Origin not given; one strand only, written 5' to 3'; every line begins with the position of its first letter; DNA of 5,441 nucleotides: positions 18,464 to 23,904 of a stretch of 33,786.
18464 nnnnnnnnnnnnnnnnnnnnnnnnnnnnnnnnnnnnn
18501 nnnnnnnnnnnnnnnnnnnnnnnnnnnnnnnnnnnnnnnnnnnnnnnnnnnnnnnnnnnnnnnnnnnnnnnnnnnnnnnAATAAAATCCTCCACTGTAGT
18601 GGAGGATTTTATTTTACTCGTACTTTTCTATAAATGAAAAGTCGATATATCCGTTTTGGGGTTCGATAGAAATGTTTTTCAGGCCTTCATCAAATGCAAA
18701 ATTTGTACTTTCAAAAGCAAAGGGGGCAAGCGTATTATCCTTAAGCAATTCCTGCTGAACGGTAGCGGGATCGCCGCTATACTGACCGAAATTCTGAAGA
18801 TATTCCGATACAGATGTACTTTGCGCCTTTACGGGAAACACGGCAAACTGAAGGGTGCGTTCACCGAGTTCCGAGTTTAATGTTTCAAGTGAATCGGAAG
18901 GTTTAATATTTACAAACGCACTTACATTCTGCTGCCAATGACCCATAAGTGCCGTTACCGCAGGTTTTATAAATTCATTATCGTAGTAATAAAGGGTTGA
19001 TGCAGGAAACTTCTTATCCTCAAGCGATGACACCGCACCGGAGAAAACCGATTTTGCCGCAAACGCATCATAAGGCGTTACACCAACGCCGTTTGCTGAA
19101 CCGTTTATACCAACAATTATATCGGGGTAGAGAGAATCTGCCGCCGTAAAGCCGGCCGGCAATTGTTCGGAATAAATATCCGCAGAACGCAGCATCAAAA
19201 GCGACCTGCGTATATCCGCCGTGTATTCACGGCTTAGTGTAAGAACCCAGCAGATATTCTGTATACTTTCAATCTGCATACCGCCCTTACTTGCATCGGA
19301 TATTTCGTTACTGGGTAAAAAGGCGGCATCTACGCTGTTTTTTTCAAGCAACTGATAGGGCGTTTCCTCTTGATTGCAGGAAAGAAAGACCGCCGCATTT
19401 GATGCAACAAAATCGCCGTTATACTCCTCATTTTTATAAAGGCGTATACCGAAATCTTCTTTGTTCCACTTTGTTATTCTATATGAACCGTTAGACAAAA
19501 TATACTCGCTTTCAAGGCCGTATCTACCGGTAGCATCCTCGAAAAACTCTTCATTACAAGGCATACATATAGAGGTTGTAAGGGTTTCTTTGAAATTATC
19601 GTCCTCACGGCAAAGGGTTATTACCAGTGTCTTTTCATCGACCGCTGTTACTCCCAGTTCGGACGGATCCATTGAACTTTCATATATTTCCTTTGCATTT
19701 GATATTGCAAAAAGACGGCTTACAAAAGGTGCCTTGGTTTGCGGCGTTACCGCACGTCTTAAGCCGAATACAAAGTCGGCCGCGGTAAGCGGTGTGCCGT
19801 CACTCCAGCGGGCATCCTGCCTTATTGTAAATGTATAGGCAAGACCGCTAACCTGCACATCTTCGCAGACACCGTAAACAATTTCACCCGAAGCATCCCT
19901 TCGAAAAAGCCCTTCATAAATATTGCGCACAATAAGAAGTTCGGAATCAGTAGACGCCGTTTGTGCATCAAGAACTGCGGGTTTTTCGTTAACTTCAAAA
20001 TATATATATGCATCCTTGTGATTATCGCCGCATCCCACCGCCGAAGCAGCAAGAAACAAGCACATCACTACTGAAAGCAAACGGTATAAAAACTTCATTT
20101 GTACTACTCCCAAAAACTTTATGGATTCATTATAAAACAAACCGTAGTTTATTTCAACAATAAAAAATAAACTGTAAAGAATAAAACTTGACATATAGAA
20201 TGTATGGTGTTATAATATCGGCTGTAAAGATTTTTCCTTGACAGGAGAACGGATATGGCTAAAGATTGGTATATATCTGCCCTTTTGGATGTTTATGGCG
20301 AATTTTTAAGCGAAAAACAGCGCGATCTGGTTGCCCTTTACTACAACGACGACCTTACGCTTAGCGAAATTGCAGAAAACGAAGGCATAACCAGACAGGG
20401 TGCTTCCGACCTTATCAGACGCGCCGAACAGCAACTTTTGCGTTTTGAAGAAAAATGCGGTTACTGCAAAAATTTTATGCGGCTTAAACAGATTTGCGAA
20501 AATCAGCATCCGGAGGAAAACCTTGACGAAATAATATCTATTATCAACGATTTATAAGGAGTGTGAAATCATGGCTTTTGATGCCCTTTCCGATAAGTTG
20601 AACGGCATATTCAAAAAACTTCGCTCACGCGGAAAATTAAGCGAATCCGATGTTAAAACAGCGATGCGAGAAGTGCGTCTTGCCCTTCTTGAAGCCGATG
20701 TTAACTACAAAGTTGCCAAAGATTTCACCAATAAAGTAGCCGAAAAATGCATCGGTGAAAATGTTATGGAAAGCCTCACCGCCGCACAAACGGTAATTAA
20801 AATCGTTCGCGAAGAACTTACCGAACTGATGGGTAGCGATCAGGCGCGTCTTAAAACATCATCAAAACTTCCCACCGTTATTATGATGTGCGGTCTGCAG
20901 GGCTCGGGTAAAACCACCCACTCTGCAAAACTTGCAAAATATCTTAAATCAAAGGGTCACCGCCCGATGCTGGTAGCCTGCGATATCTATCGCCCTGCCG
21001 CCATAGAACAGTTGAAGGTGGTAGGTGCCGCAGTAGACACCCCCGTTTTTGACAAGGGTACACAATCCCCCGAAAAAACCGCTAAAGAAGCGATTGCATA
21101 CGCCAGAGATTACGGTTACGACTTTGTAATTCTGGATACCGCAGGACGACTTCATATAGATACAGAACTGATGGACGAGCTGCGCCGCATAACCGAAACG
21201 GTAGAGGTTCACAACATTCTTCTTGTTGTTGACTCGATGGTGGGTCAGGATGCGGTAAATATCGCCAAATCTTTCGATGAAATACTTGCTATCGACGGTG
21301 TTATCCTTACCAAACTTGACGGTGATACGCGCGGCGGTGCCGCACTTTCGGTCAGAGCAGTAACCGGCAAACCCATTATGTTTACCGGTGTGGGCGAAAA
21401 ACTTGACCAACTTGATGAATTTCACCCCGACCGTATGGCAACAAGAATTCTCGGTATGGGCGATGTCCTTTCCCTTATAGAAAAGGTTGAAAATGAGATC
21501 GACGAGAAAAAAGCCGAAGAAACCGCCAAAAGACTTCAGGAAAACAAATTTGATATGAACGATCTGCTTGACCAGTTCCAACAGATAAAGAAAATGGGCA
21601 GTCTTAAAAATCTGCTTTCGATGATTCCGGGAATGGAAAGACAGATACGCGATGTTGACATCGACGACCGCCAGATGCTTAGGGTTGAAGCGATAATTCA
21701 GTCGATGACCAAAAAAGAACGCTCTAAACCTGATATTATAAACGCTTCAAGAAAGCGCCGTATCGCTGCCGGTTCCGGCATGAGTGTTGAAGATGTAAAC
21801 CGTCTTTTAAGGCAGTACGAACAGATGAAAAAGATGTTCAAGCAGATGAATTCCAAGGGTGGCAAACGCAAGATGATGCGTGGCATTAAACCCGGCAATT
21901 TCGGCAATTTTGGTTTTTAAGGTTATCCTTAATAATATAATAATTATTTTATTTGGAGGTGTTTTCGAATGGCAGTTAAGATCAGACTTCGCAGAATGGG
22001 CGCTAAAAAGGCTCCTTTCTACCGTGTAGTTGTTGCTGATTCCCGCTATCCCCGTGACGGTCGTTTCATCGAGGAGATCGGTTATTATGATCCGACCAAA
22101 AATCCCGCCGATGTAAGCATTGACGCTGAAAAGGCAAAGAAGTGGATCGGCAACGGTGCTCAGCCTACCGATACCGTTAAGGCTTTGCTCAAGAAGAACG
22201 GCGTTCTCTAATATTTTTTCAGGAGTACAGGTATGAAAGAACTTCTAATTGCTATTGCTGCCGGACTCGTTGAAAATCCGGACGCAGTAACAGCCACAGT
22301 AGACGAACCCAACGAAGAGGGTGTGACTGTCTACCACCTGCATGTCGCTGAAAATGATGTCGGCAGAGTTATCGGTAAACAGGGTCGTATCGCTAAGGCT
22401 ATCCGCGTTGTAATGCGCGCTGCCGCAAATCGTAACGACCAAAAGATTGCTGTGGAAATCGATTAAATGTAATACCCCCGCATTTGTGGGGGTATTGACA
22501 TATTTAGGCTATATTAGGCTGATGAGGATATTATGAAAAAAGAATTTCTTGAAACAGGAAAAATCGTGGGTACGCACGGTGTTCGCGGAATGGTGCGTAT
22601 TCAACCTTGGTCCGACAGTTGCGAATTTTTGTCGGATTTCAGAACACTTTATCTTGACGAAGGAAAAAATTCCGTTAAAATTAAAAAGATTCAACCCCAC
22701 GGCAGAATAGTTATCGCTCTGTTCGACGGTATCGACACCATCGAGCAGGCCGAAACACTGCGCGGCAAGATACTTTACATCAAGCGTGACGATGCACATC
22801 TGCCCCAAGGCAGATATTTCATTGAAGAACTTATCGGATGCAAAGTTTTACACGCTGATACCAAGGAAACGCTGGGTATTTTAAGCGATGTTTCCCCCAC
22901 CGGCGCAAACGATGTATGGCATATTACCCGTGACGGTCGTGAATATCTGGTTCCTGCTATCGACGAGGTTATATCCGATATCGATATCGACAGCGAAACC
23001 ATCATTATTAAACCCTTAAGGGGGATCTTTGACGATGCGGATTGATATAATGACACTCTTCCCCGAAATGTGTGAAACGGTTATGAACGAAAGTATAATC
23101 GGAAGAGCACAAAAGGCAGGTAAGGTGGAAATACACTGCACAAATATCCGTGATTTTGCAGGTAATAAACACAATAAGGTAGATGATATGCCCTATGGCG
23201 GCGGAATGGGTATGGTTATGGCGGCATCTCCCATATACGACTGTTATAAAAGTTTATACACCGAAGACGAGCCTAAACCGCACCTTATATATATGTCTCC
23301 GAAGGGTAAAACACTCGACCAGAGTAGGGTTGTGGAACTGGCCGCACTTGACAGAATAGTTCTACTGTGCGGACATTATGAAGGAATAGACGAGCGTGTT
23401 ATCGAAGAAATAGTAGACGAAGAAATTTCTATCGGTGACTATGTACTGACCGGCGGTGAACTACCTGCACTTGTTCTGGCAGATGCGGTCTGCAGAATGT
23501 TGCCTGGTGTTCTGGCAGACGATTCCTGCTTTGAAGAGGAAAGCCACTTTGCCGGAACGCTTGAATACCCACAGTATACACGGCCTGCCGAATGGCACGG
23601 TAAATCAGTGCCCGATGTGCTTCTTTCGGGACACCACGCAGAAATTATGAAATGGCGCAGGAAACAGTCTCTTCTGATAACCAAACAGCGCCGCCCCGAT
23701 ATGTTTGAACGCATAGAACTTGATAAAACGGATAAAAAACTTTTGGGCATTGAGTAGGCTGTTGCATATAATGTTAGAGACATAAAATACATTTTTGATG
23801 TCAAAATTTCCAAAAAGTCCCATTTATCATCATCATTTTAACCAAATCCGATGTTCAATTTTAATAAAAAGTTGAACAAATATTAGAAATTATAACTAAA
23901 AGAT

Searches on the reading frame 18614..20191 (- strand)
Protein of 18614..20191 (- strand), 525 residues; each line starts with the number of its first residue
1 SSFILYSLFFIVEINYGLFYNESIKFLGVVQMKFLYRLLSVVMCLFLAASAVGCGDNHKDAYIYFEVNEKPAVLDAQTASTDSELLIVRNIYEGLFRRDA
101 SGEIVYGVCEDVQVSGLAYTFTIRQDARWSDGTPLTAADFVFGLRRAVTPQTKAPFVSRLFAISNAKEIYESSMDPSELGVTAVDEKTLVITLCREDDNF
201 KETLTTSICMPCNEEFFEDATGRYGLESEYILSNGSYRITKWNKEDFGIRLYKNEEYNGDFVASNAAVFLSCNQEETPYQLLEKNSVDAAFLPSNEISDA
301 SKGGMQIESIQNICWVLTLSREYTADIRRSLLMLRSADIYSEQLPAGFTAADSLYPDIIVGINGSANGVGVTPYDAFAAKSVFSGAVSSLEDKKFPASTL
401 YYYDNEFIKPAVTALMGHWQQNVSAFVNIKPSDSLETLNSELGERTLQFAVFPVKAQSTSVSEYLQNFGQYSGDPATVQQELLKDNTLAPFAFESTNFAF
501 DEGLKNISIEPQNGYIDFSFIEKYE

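Call 59: search_protein_families(library=pfam, proteins=[window:18614-20191:-], max_evalue=0.00001)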
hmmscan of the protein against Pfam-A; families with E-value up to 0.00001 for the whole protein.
window:18614-20191:- (525 aa): 1 family
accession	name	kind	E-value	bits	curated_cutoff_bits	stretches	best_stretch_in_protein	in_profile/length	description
PF00496.27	SBP_bac_5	-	7.7e-31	108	32.4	1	112-472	12-364/368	Bacterial extracellular solute-binding proteins, family 5 Middle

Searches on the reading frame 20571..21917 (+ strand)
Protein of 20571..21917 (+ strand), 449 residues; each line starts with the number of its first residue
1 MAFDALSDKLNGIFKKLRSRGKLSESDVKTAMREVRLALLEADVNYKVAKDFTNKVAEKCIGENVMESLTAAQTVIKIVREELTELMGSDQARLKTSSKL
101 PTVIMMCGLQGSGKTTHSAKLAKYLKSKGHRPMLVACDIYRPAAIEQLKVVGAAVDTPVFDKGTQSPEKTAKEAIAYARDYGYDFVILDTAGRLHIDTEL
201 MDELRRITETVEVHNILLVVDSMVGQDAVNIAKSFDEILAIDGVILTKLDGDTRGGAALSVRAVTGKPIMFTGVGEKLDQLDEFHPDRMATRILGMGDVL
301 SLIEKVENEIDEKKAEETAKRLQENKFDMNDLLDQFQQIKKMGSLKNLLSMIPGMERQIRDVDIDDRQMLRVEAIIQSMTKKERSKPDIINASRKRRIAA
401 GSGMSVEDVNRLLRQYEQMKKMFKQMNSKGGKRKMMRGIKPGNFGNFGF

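Call 59: search_protein_families(library=pfam, proteins=[window:20571-21917:+], max_evalue=0.00001)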
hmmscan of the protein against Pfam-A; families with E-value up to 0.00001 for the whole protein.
window:20571-21917:+ (449 aa): 5 families
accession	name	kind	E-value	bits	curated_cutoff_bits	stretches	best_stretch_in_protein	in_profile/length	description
PF00448.28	SRP54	-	4.7e-74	248.7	22.7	1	101-295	1-196/196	SRP54-type protein, GTPase domain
PF02978.25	SRP_SPB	-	6.9e-37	126.2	27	1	326-423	1-91/91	Signal peptide binding domain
PF02881.24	SRP54_N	-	5.6e-21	75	22.4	1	6-83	1-75/75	SRP54-type protein, helical bundle domain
PF06414.18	Zeta_toxin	-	2.2e-06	27.7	22.3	1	95-214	10-127/199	Zeta toxin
PF01656.29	CbiA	-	7.6e-06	26.3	25.4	0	111-254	9-88/125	CobQ/CobB/MinD/ParA nucleotide binding domain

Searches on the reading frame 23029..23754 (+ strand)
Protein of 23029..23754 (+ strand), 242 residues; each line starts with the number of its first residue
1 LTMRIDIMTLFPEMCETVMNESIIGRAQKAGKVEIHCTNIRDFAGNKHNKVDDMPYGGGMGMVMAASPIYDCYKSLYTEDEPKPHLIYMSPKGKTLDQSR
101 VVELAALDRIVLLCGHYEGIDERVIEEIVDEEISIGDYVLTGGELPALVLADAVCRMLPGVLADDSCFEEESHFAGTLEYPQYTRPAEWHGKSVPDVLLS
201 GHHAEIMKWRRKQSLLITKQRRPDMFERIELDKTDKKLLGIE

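Call 59: search_protein_families(library=pfam, proteins=[window:23029-23754:+], max_evalue=0.00001)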
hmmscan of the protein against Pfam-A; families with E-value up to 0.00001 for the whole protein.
window:23029-23754:+ (242 aa): 1 family
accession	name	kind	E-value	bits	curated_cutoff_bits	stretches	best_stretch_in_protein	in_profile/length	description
PF01746.26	tRNA_m1G_MT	-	3.3e-62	210.1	27.3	1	25-223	2-195/195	tRNA (Guanine-1)-methyltransferase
